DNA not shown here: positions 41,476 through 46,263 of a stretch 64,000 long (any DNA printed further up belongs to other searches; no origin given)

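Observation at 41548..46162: Giant (about 1500 aa) orphan protein with toxin/translocator-like architecture, operator palindromes and a tRNA-Arg neighbour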

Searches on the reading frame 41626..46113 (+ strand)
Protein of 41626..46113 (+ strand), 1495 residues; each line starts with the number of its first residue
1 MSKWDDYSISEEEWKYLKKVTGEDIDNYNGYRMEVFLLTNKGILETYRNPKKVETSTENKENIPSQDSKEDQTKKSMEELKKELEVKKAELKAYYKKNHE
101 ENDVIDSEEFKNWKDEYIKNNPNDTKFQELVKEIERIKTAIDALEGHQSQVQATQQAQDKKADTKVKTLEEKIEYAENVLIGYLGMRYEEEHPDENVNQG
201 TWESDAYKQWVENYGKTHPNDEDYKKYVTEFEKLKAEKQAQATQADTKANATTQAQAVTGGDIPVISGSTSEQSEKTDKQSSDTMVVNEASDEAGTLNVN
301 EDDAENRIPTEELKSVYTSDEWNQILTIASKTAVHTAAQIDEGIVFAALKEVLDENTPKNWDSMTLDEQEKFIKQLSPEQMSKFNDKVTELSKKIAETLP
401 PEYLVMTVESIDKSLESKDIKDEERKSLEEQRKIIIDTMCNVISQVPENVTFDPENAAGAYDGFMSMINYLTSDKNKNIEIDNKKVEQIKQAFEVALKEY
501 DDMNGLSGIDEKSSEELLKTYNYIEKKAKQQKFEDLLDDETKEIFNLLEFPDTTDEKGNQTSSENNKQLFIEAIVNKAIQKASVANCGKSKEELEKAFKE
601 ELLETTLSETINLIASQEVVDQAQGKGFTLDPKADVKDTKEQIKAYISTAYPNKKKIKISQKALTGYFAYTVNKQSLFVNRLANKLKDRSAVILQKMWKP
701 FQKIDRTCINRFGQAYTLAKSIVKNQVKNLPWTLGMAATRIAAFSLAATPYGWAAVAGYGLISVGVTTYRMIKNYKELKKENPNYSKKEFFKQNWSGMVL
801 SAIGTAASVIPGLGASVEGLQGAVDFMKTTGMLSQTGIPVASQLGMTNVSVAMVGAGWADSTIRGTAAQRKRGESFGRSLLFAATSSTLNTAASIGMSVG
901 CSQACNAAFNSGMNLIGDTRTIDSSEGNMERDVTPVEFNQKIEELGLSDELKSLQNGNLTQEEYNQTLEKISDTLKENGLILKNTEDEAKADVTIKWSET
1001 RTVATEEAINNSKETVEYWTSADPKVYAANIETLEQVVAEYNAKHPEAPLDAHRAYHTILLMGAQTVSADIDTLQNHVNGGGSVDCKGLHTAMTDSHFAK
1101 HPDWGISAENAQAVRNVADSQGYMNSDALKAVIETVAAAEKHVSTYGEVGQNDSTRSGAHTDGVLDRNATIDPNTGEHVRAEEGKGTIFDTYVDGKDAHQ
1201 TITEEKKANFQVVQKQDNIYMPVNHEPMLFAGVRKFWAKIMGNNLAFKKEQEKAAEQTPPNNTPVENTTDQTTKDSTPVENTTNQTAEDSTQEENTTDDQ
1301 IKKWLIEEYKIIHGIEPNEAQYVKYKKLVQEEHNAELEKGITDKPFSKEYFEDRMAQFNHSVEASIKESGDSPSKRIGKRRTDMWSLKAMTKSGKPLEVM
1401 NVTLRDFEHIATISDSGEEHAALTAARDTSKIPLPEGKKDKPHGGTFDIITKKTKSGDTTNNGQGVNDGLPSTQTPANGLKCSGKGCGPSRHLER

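Call 4: search_protein_families(library=pfam, proteins=[window:41626-46113:+], max_evalue=1)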
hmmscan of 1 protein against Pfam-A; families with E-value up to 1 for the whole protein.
window:41626-46113:+ (1495 aa): 1 family
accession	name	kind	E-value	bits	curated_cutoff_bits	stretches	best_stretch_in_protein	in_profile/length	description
PF23991.1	DUF7310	-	0.23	12.4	40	1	125-170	37-82/83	Coiled-coil region of unknown function (DUF7310)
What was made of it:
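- On RTX / type I secreted protein: No HemolysinCabind hit (call 4).
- On Autotransporter / surface adhesin: No autotransporter domain was found (call 4).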

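Call 5: search_protein_families(library=ncbifam, proteins=[window:41626-46113:+], max_evalue=1)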
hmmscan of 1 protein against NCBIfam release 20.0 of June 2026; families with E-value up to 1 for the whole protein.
window:41626-46113:+ (1495 aa): 3 families
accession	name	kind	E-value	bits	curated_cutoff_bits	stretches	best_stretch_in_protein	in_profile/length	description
TIGR00222.1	panB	equivalog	0.019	14.5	207.55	1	802-855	95-148/264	3-methyl-2-oxobutanoate hydroxymethyltransferase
TIGR01474.1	ubiA_proteo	equivalog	0.098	12.1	275.45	1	728-801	204-274/282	4-hydroxybenzoate octaprenyltransferase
TIGR02933.1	nifM_nitrog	equivalog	0.67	9.8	168.2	0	364-449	19-102/256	nitrogen fixation protein NifM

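Call 6: search_solved_structures(query=window:41626-46113:+, max_evalue=1)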
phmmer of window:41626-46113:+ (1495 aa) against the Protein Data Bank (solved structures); distinct sequences matched with E-value up to 1: 1.
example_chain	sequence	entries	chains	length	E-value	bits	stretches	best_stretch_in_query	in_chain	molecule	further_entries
1o66_A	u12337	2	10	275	0.36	11.5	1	806-856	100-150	3-methyl-2-oxobutanoate hydroxymethyltransferase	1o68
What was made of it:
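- Checked: No catalytic or family signature was found (calls 4, 5, 6).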

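Call 8: find_homologous_proteins(query=window:41626-46113:+, max_evalue=0.001)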
Query window:41626-46113:+ (1495 aa): 4 proteins with E <= 0.001 among 8000 candidates.
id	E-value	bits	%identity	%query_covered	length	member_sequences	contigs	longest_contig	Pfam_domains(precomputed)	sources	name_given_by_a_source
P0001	0.0e+0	3326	100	100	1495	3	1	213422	-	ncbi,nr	ncbi:MAG: hypothetical protein E7004_01690 [Alphaproteobacteria bacterium]|nr:hypothetical protein [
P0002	0.0e+0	2976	91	100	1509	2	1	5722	-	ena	-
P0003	0.0e+0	1303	62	64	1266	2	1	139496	-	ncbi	-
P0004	1.1e-11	61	43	6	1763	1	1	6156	-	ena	-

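Call 9: find_encoding_contigs(protein=P0003, flank=10000, max_places=4)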
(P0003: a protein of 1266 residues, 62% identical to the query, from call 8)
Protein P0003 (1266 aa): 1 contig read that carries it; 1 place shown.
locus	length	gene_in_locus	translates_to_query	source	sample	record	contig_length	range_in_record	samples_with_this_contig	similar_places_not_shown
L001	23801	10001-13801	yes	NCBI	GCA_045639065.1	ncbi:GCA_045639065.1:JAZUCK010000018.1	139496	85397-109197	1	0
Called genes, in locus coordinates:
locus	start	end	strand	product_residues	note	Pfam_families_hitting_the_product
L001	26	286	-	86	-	PF02583:Trns_repr_metal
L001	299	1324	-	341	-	PF01545:Cation_efflux, PF16916:ZT_dimer (weak)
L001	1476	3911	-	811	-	PF20437:LonC_helical, PF13654:AAA_32, PF20436:LonB_AAA-LID, PF05362:Lon_C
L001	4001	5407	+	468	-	PF07719:TPR_2 (faint), PF13181:TPR_8 (faint), PF13428:TPR_14 (faint), PF13432:TPR_16 (faint), PF13424:TPR_12, PF17874:TPR_MalT (weak)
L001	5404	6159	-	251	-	-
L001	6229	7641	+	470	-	-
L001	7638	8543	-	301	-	-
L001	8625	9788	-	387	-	PF00226:DnaJ, PF01556:DnaJ_C, PF15777:Anti-TRAP (faint), PF17302:DUF5351 (faint), PF27659:CHP02642 (faint), PF00684:DnaJ_CXXCXGXG, PF20833:RNase_E_G_Thio (faint), PF27439:DnaJ_C_2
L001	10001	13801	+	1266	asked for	-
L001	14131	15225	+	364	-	-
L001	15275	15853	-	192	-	PF00300:His_Phos_1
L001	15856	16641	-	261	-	PF01177:Asp_Glu_race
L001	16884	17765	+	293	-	PF05013:FGase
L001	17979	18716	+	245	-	PF01464:SLT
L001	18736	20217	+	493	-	PF23023:Anti-Pycsar_Apyc1 (faint), PF00753:Lactamase_B (weak), PF12706:Lactamase_B_2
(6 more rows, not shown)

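Call 10: find_encoding_contigs(protein=P0004, flank=10000, max_places=4)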
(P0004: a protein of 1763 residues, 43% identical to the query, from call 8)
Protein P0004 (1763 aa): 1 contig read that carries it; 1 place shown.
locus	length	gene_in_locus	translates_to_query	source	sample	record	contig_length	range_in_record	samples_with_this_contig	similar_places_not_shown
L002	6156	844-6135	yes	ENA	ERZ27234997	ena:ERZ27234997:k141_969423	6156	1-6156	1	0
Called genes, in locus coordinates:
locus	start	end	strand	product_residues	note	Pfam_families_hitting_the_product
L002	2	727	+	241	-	?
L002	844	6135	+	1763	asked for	-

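Call 11: find_encoding_contigs(protein=P0002, flank=10000, max_places=4)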
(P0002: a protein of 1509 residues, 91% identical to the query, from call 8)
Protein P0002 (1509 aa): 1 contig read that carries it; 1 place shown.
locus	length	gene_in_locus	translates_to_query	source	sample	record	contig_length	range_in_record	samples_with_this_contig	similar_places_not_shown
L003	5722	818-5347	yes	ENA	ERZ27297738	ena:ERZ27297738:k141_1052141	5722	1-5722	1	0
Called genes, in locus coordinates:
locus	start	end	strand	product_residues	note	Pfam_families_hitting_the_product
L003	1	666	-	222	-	?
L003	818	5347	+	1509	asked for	-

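Call 23: find_encoding_contigs(protein=P0001, flank=10000, max_places=3)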
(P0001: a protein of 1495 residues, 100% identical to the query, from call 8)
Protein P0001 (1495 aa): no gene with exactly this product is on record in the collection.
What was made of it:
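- Tried and rejected: Looking up P0001 itself in the contig index failed (call 23).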

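Call 32: find_homologous_proteins(query=A3, max_evalue=0.001)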
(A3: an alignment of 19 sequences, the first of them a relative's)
Query A3 (19 sequences) (1495 aa, profile of the alignment): 3 proteins with E <= 0.001 among 8000 candidates.
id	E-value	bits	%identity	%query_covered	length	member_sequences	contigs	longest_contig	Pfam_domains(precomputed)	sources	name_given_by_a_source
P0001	0.0e+0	1118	100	100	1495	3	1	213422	-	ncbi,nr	ncbi:MAG: hypothetical protein E7004_01690 [Alphaproteobacteria bacterium]|nr:hypothetical protein [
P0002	0.0e+0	1114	91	100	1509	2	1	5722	-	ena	-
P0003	0.0e+0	1058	62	64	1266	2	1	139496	-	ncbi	-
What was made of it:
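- Tried and rejected: The profile-seeded word-index search returned only the three closest proteins, so that search was wasted (call 32).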

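Call 42: find_related_loci(query=A6, collection=genome_contigs, flank=10000)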
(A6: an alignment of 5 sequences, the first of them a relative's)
Query A6 (1495 aa) in genome_contigs; peptide patterns used: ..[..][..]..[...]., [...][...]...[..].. (x = any residue, [..] = any of these).
280 stretches matched a pattern; 5 encode a relative of the query (tblastn E <= 1e-3); 5 distinct loci.
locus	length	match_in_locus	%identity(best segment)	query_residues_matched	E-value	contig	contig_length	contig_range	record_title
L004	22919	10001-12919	62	286-1245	0e+0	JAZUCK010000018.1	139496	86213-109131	MAG: Alphaproteobacteria bacterium isolate T1900045314_YK20190003.MAGScoT_cleanbin_000006 SGB_6269_k141_1866110, whole g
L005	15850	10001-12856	56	313-1254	0e+0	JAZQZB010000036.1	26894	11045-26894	MAG: Alphaproteobacteria bacterium isolate T1900045158_TC20190152.MAGScoT_cleanbin_000010 SGB_5000_k141_2047598, whole g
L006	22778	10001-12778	57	317-1244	0e+0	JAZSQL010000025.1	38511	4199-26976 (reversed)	MAG: Alphaproteobacteria bacterium isolate T1900044543_TS20190009.MAGScoT_cleanbin_000006 SGB_90_k141_238033, whole geno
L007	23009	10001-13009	41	310-1296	0e+0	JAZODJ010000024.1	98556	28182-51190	MAG: Alphaproteobacteria bacterium isolate T1900044752_TS20190418.MAGScoT_cleanbin_000002 SGB_2243_k141_2554638, whole g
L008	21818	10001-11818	42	317-921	6e-149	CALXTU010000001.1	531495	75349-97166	MAG: uncultured Alphaproteobacteria bacterium isolate BRZ_PK__bin103 genome assembly, contig: BRZ_PK__NODE_2_length_5314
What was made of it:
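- Relatives come from animal-gut MAGs (call 42).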

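Call 53: search_protein_families(library=phrogs, proteins=[window:41626-46113:+], max_evalue=0.01)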
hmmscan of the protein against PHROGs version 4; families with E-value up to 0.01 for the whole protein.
window:41626-46113:+ (1495 aa): 0 families

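Call 90: search_protein_families(library=pfam, proteins=[P0004, L002:2-727:+], max_evalue=0.01)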
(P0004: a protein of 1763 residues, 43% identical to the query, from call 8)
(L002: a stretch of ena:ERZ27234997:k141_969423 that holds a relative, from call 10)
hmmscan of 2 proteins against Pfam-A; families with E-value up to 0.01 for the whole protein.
P0004 (1763 aa): 0 families

L002:2-727:+ (241 aa): 1 family
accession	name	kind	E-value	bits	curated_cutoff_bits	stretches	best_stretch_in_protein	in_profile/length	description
PF02386.22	TrkH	-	7.1e-21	74.7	27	1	55-237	310-492/502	Cation transport protein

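Call 92: list_cluster_members(proteins=[P0001, P0003, P0005, P0007, P0008, P0009, P0015, P0024, P0022, P0004])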
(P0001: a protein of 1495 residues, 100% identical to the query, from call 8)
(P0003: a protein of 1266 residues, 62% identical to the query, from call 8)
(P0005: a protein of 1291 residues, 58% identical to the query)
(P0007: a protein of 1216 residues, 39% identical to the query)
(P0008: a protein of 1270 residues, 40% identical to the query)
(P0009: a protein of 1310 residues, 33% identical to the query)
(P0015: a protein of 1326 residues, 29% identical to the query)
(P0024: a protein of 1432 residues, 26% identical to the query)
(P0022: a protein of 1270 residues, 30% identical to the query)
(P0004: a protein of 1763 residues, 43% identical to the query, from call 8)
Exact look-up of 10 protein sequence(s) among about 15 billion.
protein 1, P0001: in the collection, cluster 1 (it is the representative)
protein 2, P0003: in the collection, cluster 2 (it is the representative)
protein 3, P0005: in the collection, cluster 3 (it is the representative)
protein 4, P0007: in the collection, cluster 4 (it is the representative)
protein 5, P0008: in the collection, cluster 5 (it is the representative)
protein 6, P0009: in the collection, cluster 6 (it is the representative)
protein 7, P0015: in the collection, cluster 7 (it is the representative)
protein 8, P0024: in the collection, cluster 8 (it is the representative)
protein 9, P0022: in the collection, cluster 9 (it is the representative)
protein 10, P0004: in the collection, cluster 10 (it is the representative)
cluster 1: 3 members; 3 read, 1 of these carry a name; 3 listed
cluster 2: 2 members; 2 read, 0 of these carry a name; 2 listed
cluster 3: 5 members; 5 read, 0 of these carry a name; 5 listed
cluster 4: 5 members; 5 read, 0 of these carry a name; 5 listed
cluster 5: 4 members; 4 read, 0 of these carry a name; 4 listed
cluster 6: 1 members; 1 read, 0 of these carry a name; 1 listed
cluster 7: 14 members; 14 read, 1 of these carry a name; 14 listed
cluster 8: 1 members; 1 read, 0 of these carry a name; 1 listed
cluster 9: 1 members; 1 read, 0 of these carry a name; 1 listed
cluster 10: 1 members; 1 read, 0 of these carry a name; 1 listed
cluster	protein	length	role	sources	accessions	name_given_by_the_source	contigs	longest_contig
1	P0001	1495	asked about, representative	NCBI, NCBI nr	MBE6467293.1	MAG: hypothetical protein E7004_01690 [Alphaproteobacteria bacterium] | hypothetical protein [Alphaproteobacteria bacterium]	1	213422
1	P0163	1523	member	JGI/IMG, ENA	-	-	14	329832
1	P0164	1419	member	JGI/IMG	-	-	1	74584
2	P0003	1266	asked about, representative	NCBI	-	-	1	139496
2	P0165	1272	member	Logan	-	-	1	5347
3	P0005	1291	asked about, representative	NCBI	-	-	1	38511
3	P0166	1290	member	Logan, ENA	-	-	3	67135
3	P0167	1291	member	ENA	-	-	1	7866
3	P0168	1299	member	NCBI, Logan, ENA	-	-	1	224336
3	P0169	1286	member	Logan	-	-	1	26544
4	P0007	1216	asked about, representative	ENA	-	-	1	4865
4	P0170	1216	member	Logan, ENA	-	-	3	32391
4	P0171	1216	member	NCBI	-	-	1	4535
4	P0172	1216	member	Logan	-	-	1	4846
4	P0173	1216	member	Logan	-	-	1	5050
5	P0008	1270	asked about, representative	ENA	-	-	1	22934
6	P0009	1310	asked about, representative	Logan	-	-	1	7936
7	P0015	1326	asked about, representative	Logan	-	-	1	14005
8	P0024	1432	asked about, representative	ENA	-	-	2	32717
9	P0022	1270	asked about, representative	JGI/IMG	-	-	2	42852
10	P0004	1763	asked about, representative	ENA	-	-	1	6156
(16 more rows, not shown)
